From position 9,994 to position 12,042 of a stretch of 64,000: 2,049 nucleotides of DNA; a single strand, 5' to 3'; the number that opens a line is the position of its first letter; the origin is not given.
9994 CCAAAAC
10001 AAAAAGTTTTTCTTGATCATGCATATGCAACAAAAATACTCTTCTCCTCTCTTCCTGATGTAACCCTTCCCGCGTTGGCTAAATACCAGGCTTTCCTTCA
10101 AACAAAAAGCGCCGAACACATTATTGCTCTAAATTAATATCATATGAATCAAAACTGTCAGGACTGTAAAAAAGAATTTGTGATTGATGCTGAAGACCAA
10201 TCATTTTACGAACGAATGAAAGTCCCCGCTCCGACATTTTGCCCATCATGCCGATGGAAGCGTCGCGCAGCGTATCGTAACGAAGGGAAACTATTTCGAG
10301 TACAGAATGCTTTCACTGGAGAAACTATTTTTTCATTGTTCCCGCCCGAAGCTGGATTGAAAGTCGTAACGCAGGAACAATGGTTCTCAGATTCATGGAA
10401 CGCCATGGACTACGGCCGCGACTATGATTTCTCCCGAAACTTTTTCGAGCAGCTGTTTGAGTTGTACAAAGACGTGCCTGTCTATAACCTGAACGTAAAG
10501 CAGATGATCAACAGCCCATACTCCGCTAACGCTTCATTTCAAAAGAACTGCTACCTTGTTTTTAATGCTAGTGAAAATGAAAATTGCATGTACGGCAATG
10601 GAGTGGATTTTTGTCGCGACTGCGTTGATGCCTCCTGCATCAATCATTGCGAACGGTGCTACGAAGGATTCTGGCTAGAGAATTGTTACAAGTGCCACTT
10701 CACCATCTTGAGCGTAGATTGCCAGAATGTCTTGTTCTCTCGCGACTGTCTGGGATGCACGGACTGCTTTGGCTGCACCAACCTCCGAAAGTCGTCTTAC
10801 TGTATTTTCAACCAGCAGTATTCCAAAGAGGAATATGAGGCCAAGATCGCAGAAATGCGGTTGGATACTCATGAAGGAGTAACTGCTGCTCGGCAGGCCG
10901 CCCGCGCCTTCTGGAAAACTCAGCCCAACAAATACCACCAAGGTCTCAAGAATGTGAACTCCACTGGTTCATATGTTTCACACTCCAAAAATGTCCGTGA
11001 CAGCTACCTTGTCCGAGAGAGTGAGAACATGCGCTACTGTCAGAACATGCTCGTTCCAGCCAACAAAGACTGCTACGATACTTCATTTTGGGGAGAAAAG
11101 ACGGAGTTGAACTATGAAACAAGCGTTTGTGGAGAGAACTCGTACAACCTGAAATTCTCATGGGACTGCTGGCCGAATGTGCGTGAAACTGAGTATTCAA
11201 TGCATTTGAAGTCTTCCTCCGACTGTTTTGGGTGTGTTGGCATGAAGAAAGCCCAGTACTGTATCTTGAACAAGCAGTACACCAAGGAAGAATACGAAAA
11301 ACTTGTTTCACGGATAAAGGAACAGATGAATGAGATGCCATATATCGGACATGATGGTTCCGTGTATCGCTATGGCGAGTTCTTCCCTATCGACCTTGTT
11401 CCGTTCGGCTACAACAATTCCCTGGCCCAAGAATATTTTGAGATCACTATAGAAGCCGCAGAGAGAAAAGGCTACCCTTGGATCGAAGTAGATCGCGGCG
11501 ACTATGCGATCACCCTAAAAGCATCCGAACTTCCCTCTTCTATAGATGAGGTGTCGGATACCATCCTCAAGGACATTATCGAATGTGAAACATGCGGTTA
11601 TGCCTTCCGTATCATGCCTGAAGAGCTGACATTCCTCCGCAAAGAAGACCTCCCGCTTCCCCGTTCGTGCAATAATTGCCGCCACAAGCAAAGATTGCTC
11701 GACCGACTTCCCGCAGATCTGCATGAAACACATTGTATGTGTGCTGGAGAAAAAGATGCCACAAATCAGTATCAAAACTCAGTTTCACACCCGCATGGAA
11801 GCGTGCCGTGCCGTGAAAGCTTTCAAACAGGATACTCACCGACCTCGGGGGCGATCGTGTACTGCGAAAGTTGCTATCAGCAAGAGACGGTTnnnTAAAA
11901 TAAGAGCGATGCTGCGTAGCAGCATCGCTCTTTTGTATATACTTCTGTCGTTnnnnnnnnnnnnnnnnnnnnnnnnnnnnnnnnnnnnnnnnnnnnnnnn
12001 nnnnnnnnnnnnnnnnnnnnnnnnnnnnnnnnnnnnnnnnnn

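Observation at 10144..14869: Terminal zinc-ribbon motif repeated four times across two paralogs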

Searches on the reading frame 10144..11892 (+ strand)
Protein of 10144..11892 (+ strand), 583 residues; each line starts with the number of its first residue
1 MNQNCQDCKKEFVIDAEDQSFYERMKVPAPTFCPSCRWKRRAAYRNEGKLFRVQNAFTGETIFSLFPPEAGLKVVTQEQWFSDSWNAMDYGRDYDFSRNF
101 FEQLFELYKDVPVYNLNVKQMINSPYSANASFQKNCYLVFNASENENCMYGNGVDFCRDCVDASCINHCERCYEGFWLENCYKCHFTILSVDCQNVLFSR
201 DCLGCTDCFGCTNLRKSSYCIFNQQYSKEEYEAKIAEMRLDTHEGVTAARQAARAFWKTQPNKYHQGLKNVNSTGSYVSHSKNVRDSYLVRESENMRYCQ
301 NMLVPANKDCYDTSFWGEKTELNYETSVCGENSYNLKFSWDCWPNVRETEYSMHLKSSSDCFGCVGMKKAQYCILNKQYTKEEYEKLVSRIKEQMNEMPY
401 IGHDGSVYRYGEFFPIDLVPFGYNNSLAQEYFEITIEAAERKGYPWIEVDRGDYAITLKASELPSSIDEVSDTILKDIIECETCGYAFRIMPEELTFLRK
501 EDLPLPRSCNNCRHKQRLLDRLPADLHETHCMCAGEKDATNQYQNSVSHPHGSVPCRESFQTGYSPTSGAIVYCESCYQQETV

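Call 4: search_protein_families(library=pfam, proteins=[window:10144-11892:+], max_evalue=1)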
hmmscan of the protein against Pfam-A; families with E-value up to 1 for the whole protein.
window:10144-11892:+ (583 aa): 1 family
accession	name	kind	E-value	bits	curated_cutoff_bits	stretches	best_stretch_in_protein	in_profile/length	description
PF13451.12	zf_Tbcl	-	8.9e-07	29.2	24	1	4-43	6-46/48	Probable treble clef domain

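Call 5: search_protein_families(library=ncbifam, proteins=[window:10144-11892:+], max_evalue=1)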
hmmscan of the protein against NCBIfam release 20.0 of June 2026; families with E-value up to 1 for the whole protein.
window:10144-11892:+ (583 aa): 0 families

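Call 7: find_homologous_proteins(query=window:10144-11892:+, max_evalue=0.001)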
Query window:10144-11892:+ (583 aa): 7929 proteins with E <= 0.001 among 8000 candidates; the best 120 are listed.
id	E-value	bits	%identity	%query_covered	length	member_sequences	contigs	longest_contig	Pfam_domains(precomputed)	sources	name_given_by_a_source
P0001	0.0e+0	1251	88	100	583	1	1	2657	-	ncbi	-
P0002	0.0e+0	1212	86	100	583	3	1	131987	PF13451.13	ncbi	-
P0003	0.0e+0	1121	78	100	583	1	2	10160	-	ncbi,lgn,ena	-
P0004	0.0e+0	1064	75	99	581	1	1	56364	-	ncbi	-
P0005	0.0e+0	1062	74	99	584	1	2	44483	-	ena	-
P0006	0.0e+0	1031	72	99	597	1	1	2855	-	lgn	-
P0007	9.9e-298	1007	71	100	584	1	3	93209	-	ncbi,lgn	-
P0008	2.1e-270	917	66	99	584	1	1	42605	-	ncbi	-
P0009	2.3e-268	910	65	99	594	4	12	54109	-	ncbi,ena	-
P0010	5.6e-266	902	65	100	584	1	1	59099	-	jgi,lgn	jgi:hypothetical protein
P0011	1.1e-265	901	65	100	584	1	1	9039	-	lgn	-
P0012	1.2e-261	888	63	99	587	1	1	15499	-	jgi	jgi:hypothetical protein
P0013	4.1e-261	886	62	100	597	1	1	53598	-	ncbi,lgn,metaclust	metaclust:status=active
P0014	4.0e-260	883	62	99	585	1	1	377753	-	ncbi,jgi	ncbi:MAG: hypothetical protein WC694_01330 [Candidatus Paceibacterota bacterium]|jgi:hypothetical pr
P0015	1.1e-259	881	63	100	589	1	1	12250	-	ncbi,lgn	-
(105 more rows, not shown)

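Call 17: search_solved_structures(query=A1, max_evalue=10, show_alignments=2)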
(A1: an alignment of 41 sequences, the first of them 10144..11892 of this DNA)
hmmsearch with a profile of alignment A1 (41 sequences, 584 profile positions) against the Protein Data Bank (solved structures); distinct sequences matched with E-value up to 10: 0.

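Call 19: find_encoding_contigs(protein=P0014, flank=8000, max_places=3)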
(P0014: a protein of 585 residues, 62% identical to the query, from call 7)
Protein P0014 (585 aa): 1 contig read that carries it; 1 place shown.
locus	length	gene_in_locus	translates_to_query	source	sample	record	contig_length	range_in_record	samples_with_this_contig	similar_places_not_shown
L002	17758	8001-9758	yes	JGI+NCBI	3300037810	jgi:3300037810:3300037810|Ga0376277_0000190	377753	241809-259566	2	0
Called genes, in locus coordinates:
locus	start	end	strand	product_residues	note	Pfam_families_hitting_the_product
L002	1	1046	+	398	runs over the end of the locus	PF01266:DAO, PF01494:FAD_binding_3 (faint), PF03486:HI0933_like (faint), PF13450:NAD_binding_8 (weak)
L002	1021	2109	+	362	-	PF11141:DUF2914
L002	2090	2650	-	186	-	-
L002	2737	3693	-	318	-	PF00294:PfkB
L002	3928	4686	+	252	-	PF01978:TrmB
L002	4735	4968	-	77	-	-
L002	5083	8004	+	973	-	PF18072:FGAR-AT_linker, PF00586:AIRS, PF02769:AIRS_C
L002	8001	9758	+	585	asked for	-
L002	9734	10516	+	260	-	PF13507:GATase_5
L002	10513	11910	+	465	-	PF13522:GATase_6, PF13537:GATase_7, PF00156:Pribosyltran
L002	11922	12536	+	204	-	PF00551:Formyl_trans_N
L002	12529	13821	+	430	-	PF02844:GARS_N, PF01071:GARS_A, PF02786:CPSase_L_D2 (weak), PF13535:ATP-grasp_4 (faint), PF02843:GARS_C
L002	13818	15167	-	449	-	PF00709:Adenylsucc_synt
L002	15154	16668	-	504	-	PF00478:IMPDH, PF00571:CBS, PF03060:NMO, PF00977:His_biosynth (faint), PF04131:NanE (weak), PF01645:Glu_synthase (weak), PF01070:FMN_dh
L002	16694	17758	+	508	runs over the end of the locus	PF00117:GATase, PF07722:Peptidase_C26, PF02540:NAD_synthase (faint), PF00958:GMP_synt_C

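Call 23: find_related_loci(query=A1, collection=genome_contigs, flank=10000)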
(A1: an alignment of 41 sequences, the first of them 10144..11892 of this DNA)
Query A1 (583 aa) in genome_contigs; peptide patterns used: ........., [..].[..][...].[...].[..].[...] (x = any residue, [..] = any of these).
598 stretches matched a pattern (row limit reached: there are more); 568 encode a relative of the query (tblastn E <= 1e-3); the best 80 are kept; 80 distinct loci.
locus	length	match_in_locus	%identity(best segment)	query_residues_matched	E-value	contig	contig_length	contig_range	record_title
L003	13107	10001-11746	86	1-582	0e+0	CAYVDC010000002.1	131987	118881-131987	MAG TPA_asm: uncultured Candidatus Saccharibacteria bacterium isolate SRP170004_co1_265 genome assembly, contig: NODE_13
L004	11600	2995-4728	61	5-582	0e+0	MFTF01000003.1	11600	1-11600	MAG: Candidatus Nomurabacteria bacterium RIFCSPHIGHO2_01_FULL_36_23 rifcsphigho2_01_scaffold_14256, whole genome shotgun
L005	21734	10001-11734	61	5-582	0e+0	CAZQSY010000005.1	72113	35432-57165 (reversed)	MAG TPA_asm: uncultured Candidatus Saccharibacteria bacterium isolate SRP329715_co1_6 genome assembly, contig: NODE_408_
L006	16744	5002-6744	61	2-582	0e+0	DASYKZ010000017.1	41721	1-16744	MAG TPA_asm: Candidatus Paceibacterota bacterium isolate SMAG_U4335 k141_1418415, whole genome shotgun sequence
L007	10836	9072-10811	60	3-582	0e+0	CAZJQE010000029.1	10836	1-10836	MAG TPA_asm: uncultured Candidatus Saccharibacteria bacterium isolate SRP142039_co1_386 genome assembly, contig: NODE_54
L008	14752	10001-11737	61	5-583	0e+0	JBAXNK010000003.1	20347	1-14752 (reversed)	MAG: bacterium isolate ELA477 MAG477_3, whole genome shotgun sequence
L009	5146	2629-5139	59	3-582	0e+0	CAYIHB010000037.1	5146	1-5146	MAG TPA_asm: uncultured Candidatus Saccharibacteria bacterium isolate ERP119705_co20_272 genome assembly, contig: NODE_2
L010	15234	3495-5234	59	2-581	0e+0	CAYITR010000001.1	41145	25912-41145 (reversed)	MAG TPA_asm: uncultured Candidatus Saccharibacteria bacterium isolate ERP119705_co7_426 genome assembly, contig: NODE_71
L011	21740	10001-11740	59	3-582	0e+0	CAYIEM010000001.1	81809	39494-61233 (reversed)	MAG TPA_asm: uncultured Candidatus Saccharibacteria bacterium isolate ERP119705_co1_285 genome assembly, contig: NODE_17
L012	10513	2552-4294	58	3-583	0e+0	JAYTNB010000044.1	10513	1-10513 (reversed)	MAG: bacterium isolate GFS_3870 GFS_3870_43, whole genome shotgun sequence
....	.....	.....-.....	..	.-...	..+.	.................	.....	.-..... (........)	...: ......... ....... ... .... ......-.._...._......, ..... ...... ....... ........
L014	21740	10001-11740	59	3-582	0e+0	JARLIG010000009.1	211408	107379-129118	MAG: Candidatus Paceibacterota bacterium isolate MAG_BO118 MetaBAT2_Bin_118_Oxic_k141_850901, whole genome shotgun seque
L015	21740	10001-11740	57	3-582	0e+0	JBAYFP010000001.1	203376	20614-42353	MAG: Candidatus Paceibacterota bacterium isolate SO_2016_GW1_104 scaffold00128_OW334_2016, whole genome shotgun sequence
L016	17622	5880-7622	58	2-582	0e+0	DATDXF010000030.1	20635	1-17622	MAG TPA_asm: Candidatus Paceibacterota bacterium isolate SMAG_U8131 k141_1419598, whole genome shotgun sequence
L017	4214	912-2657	53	2-583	0e+0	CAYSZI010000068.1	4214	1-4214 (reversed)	MAG TPA_asm: uncultured Candidatus Saccharibacteria bacterium isolate SRP142039_co2_51 genome assembly, contig: NODE_273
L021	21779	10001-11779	49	1-582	0e+0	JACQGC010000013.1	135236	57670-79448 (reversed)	MAG: Candidatus Nomurabacteria bacterium isolate NC_groundwater_1063_Pr2_B-0.1um_42_14 rattlesnake_spring_18_scaffold_14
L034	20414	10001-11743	46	3-583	2e-177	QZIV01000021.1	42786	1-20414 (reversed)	MAG: Candidatus Parcubacteria bacterium isolate SURF_56 Ga0104751_1001272, whole genome shotgun sequence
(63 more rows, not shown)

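Call 27: predict_structure(alignment_id=A1)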
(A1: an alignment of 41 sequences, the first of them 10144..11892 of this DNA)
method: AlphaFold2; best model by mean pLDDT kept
length: 583 residues; sequences in the alignment: 41
mean_pLDDT: 75.8   pTM: 0.80
mean pLDDT of the five models: 75.8, 74.1, 71.3, 70.1, 61.3
residues with pLDDT >= 90: 131; 70-90: 249; 50-70: 152; < 50: 51
segments of 3 or more residues with pLDDT < 50: 118-122, 267-296
pLDDT, mean of each block of 10 residues (from residue 1): 86 81 85 83 83 90 87 84 82 93 91 68 53 58 61 63 59 60 56 60 56 59 78 87 90 87 60 42 46 46 52 57 59 60 61 65 68 88 94 95 91 88 88 88 87 85 92 93 92 90 91 80 75 89 88 87 78 85 76
secondary structure, 60 per line:
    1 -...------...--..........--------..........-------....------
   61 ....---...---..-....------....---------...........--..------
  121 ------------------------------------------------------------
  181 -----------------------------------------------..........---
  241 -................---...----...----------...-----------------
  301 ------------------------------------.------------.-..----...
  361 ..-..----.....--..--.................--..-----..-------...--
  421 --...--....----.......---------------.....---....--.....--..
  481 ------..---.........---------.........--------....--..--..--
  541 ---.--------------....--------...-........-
elements in order: E2-4 E11-13 H16-25 H34-43 E51-54 E61-64 H77-80 H87-90 H100-110 H228-237 H243-257 E261-263 E358-362 E370-374 H381-397 H428-431 H436-442 H472-476 H492-500 H510-518 E527-530 E559-562 E571-573 H575-582
